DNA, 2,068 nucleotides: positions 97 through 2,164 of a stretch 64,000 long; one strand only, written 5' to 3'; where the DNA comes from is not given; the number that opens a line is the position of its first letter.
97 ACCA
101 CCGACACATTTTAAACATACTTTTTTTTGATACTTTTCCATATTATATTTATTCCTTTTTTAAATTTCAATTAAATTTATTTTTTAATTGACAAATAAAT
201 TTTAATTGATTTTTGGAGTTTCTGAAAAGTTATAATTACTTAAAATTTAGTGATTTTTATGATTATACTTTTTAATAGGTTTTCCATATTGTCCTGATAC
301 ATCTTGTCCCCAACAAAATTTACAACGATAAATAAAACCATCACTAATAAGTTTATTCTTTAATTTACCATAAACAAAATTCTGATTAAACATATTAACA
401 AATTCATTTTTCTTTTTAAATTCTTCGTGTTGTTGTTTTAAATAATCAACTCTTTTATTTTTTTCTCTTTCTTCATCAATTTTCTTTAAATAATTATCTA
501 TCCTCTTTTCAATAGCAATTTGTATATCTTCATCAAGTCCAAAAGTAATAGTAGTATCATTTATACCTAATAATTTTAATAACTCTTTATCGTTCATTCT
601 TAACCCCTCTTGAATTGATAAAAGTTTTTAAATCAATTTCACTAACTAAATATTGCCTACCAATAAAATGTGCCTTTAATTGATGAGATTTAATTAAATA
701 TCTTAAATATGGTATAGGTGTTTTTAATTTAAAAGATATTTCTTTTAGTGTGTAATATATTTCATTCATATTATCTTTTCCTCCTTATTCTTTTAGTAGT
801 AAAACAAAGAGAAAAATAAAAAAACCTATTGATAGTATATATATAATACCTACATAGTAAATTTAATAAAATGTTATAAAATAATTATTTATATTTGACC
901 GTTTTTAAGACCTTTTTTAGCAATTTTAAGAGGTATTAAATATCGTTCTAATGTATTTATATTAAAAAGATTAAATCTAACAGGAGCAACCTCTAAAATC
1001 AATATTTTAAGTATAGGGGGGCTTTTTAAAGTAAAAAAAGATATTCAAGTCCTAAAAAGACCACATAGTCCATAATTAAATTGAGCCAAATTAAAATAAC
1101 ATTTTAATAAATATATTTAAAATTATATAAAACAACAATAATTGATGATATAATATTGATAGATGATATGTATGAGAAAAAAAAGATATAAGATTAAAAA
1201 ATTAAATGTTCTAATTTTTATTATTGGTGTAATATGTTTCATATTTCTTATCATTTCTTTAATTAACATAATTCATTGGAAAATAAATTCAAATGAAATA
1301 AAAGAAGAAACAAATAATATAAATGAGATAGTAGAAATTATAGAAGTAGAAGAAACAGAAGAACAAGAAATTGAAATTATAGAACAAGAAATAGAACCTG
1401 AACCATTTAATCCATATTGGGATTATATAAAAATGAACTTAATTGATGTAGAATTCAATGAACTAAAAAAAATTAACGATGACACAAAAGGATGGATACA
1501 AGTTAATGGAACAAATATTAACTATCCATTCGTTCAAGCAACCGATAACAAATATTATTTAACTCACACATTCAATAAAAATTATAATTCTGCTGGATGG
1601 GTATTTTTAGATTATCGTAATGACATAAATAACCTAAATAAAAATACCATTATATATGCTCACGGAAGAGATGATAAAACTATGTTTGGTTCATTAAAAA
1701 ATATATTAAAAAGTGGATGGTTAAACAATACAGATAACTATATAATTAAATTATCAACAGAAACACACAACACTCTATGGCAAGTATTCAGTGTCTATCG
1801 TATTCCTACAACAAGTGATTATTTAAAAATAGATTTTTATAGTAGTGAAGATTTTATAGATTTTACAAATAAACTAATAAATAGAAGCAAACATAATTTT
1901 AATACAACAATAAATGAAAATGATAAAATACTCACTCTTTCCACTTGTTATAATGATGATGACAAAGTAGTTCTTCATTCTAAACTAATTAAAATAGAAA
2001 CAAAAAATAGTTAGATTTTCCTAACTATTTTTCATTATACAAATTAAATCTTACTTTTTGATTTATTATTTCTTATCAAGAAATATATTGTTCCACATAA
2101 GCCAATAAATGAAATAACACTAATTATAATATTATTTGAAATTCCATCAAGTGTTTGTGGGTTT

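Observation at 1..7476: Integrated element ending at a large serine recombinase that interrupts an ABC substrate-binding-protein gene; cargo includes sortase B plus an NPQT-anchored surface protein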

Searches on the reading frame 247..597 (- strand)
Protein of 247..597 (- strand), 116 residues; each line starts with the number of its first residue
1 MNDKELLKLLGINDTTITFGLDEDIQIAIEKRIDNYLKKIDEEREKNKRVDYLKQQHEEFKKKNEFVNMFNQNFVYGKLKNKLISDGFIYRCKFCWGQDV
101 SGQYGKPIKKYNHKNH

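Call 3: search_protein_families(library=pfam, proteins=[window:247-597:-], max_evalue=0.01)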
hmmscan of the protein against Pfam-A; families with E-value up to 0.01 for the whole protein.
window:247-597:- (116 aa): 0 families

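Call 20: find_encoding_contigs(protein=window:247-597:-, flank=10000, max_places=6)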
Protein window:247-597:- (116 aa): 1 contig read that carries it; 1 place shown.
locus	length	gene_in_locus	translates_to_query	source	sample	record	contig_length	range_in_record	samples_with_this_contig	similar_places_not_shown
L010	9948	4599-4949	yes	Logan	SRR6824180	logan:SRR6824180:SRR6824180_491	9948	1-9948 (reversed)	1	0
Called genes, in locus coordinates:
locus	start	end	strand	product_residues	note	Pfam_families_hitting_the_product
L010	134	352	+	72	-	-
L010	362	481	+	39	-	-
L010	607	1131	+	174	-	-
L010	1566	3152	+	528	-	-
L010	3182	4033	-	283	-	PF04203:Sortase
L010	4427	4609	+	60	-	PF12728:HTH_17 (weak)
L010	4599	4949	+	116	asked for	-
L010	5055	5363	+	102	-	-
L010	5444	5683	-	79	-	-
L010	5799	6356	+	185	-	PF09084:NMT1 (weak), PF13379:NMT1_2 (weak)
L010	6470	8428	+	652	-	PF22745:Nlig-Ia, PF01653:DNA_ligase_aden, PF03120:OB_DNA_ligase, PF12826:HHH_2, PF14520:HHH_5 (weak), PF00533:BRCT, PF16589:BRCT_2 (weak)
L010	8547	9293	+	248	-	PF03215:Rad17 (faint), PF00005:ABC_tran, PF13304:AAA_21 (faint)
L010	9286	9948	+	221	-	?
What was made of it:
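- Tried and rejected: I got past the window edge by looking up orf116 instead (call 20).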

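Call 28: search_protein_families(library=ncbifam, proteins=[window:247-597:-, L010:5055-5363:+, L010:5444-5683:-], max_evalue=0.01)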
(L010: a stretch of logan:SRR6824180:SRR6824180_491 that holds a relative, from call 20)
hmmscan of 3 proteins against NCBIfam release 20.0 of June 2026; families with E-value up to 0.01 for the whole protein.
window:247-597:- (116 aa): 0 families

L010:5055-5363:+ (102 aa): 0 families

L010:5444-5683:- (79 aa): 1 family
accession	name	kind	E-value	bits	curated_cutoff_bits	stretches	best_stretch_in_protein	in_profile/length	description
TIGR04041.1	activase_YjjW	hypoth_equivalog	0.0025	17.3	250.2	1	2-77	193-265/276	YjjW family glycine radical enzyme activase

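Call 29: search_protein_families(library=phrogs, proteins=[window:247-597:-, L010:5055-5363:+, L010:5444-5683:-], max_evalue=0.01)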
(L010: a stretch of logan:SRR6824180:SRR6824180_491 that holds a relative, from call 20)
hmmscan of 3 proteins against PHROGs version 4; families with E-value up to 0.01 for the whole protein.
window:247-597:- (116 aa): 1 family
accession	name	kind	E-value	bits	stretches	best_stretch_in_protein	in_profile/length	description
phrog_11966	-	unknown function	0.0011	20.2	1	18-73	57-113/113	-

L010:5055-5363:+ (102 aa): 0 families

L010:5444-5683:- (79 aa): 0 families

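Call 63: search_protein_families(library=pfam, proteins=[L010:5055-5363:+, L010:5444-5683:-], max_evalue=0.1)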
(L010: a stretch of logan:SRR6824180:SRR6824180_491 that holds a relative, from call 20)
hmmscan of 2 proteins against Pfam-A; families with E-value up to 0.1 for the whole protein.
L010:5055-5363:+ (102 aa): 0 families

L010:5444-5683:- (79 aa): 0 families
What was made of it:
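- On ICE / IME: No relaxase, T4SS or T4CP family was hit in the element or in its larger relatives (calls 3, 28, 63).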

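Call 64: search_protein_families(library=padloc, proteins=[window:247-597:-, L010:5055-5363:+, L010:5444-5683:-], max_evalue=0.01)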
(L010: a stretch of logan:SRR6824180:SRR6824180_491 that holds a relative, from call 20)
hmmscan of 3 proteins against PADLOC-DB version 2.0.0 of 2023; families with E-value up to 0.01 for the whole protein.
window:247-597:- (116 aa): 1 family
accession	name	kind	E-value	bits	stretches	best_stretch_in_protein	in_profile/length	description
PDLC02799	SspG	-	0.0089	13.1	1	30-82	84-137/498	SspG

L010:5055-5363:+ (102 aa): 0 families

L010:5444-5683:- (79 aa): 0 families
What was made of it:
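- Tried and rejected: Pfam, PHROGs, NCBIfam and PADLOC gave nothing for the backbone unknowns (calls 28, 29, 63, 64).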

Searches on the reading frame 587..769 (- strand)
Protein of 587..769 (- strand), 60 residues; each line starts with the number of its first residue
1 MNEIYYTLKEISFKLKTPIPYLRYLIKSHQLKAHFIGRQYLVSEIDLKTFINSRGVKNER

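Call 3: search_protein_families(library=pfam, proteins=[window:587-769:-], max_evalue=0.01)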
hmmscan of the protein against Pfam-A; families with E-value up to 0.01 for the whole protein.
window:587-769:- (60 aa): 1 family
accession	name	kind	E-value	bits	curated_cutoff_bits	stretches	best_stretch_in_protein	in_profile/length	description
PF12728.13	HTH_17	-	3.8e-07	30.7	27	1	5-54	1-50/51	Helix-turn-helix domain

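Call 28: search_protein_families(library=ncbifam, proteins=[window:587-769:-], max_evalue=0.01)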
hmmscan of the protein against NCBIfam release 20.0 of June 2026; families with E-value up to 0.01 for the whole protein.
window:587-769:- (60 aa): 1 family
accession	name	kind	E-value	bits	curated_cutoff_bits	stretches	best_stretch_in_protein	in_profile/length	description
TIGR01764.1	excise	domain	6.9e-08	32.7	28.8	1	5-51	1-47/49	excisionase family DNA-binding protein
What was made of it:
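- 587..769 (-): 60-aa excisionase-family HTH protein, the candidate recombination directionality factor or regulator. PF12728 and TIGR01764, both above cutoff (calls 3, 28).
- Checked: The excisionase-family HTH at 587..769 scores 32.7 bits on TIGR01764, cutoff 28.8 (call 28).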

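Call 29: search_protein_families(library=phrogs, proteins=[window:587-769:-], max_evalue=0.01)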
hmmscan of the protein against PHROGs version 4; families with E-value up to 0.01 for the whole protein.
window:587-769:- (60 aa): 1 family
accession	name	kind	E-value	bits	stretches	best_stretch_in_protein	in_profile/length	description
phrog_6401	-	DNA, RNA and nucleotide metabolism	5.1e-06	27.3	1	5-55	9-60/64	DNA binding protein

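Call 77: find_encoding_contigs(protein=window:587-769:-, flank=10000, max_places=10)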
Protein window:587-769:- (60 aa): 23 contigs read that carry it; 10 places shown.
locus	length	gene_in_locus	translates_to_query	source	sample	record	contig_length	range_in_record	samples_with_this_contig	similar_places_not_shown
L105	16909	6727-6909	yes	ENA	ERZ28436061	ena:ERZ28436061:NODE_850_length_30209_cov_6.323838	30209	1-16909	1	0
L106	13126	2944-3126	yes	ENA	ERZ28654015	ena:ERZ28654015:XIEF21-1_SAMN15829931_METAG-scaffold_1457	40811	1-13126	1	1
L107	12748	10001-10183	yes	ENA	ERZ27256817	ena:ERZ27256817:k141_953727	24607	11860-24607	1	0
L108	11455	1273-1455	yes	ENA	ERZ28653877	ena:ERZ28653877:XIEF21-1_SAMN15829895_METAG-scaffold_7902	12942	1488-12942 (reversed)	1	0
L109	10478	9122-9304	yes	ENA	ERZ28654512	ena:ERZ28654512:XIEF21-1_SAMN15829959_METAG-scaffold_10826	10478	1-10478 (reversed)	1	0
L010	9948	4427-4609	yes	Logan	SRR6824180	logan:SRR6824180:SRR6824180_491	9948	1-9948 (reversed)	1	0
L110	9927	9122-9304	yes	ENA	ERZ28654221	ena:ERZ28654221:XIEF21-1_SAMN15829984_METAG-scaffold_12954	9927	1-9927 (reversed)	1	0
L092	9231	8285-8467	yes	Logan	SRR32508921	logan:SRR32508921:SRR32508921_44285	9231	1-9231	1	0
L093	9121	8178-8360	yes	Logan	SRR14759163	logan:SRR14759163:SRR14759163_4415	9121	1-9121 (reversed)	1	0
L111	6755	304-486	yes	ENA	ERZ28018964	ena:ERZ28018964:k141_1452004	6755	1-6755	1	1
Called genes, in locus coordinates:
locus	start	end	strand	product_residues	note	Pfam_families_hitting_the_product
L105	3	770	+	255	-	?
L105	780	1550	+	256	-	-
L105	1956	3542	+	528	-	-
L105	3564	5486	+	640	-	-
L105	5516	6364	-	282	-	PF04203:Sortase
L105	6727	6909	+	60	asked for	PF12728:HTH_17 (weak)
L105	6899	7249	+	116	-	-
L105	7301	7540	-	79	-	-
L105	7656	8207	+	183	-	PF09084:NMT1 (weak)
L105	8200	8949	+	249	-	PF00005:ABC_tran, PF13304:AAA_21 (faint)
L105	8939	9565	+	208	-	PF00528:BPD_transp_1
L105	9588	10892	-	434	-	PF00239:Resolvase, PF13408:Zn_ribbon_recom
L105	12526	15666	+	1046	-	PF00580:UvrD-helicase, PF13245:AAA_19, PF13604:AAA_30 (faint), PF01443:Viral_helicase1 (faint), PF13361:UvrD_C, PF13538:UvrD_C_2 (faint)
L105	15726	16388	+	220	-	-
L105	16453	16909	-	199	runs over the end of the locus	-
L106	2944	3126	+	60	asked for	PF12728:HTH_17 (weak)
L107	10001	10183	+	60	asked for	PF12728:HTH_17 (weak)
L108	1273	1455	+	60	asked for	PF12728:HTH_17 (weak)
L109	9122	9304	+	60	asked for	PF12728:HTH_17 (weak)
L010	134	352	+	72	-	-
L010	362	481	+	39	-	-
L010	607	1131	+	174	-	-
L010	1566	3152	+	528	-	-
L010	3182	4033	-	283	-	PF04203:Sortase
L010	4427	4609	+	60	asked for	PF12728:HTH_17 (weak)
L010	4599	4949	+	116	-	-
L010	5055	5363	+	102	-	-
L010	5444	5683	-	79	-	-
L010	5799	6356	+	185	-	PF09084:NMT1 (weak), PF13379:NMT1_2 (weak)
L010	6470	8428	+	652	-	PF22745:Nlig-Ia, PF01653:DNA_ligase_aden, PF03120:OB_DNA_ligase, PF12826:HHH_2, PF14520:HHH_5 (weak), PF00533:BRCT, PF16589:BRCT_2 (weak)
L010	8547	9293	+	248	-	PF03215:Rad17 (faint), PF00005:ABC_tran, PF13304:AAA_21 (faint)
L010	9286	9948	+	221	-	?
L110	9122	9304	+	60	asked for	PF12728:HTH_17 (weak)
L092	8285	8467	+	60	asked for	PF12728:HTH_17 (weak)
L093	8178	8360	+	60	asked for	PF12728:HTH_17 (weak)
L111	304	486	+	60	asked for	PF12728:HTH_17 (weak)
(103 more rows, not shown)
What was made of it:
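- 247..597 (-): orf116, a conserved backbone gene with a C-terminal CxxC...HxxH motif. It overlaps the HTH gene by 11 nt. Function unknown. Present in all relatives (call 77).
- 587..769 (-): The identical protein is listed in 61 blocks of the collection; all 10 places shown are at the SBP site (call 77).
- The HTH protein is 100% identical in every contig returned by an exact-sequence look-up, which spans several hosts and cargo sets (call 77).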

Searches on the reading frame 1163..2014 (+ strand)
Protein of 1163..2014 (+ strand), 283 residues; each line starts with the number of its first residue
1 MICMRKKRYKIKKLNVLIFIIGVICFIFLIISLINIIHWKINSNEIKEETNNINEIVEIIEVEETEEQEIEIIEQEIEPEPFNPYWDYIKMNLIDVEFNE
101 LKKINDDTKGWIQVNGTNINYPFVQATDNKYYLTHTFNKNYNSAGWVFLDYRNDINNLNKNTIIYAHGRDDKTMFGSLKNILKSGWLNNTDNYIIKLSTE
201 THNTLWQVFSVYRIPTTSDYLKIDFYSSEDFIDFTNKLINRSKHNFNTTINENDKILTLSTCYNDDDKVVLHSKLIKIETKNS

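Call 3: search_protein_families(library=pfam, proteins=[window:1163-2014:+], max_evalue=0.01)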
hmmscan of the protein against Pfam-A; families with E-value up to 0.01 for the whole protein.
window:1163-2014:+ (283 aa): 2 families
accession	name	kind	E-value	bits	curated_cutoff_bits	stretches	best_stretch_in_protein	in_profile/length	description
PF04203.18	Sortase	-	5e-10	39.6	26.6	1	112-273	1-122/125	Sortase domain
PF09991.14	DUF2232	-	0.0032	17.1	27.8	1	4-75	80-151/290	Predicted membrane protein (DUF2232)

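Call 28: search_protein_families(library=ncbifam, proteins=[window:1163-2014:+], max_evalue=0.01)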
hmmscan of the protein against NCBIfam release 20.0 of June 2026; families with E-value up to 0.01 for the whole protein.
window:1163-2014:+ (283 aa): 2 families
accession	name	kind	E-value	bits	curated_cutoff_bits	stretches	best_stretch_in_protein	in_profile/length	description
TIGR03064.1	sortase_srtB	equivalog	6.2e-49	166.4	153.75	1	20-267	7-229/235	class B sortase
NF040525.1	SrtB_LPKTxSAVK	exception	3.7e-21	75.2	200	1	93-269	50-230/261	class B sortase, LPKTxAVK-specific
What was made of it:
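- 1163..2014 (+): Class B sortase (cargo). TIGR03064 166.4 bits, cutoff 153.75 (call 28).
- Checked: The sortase at 1163..2014 is class B: TIGR03064 166.4 bits, cutoff 153.75 (call 28).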

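Call 29: search_protein_families(library=phrogs, proteins=[window:1163-2014:+], max_evalue=0.01)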
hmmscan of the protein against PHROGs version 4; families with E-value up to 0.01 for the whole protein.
window:1163-2014:+ (283 aa): 0 families
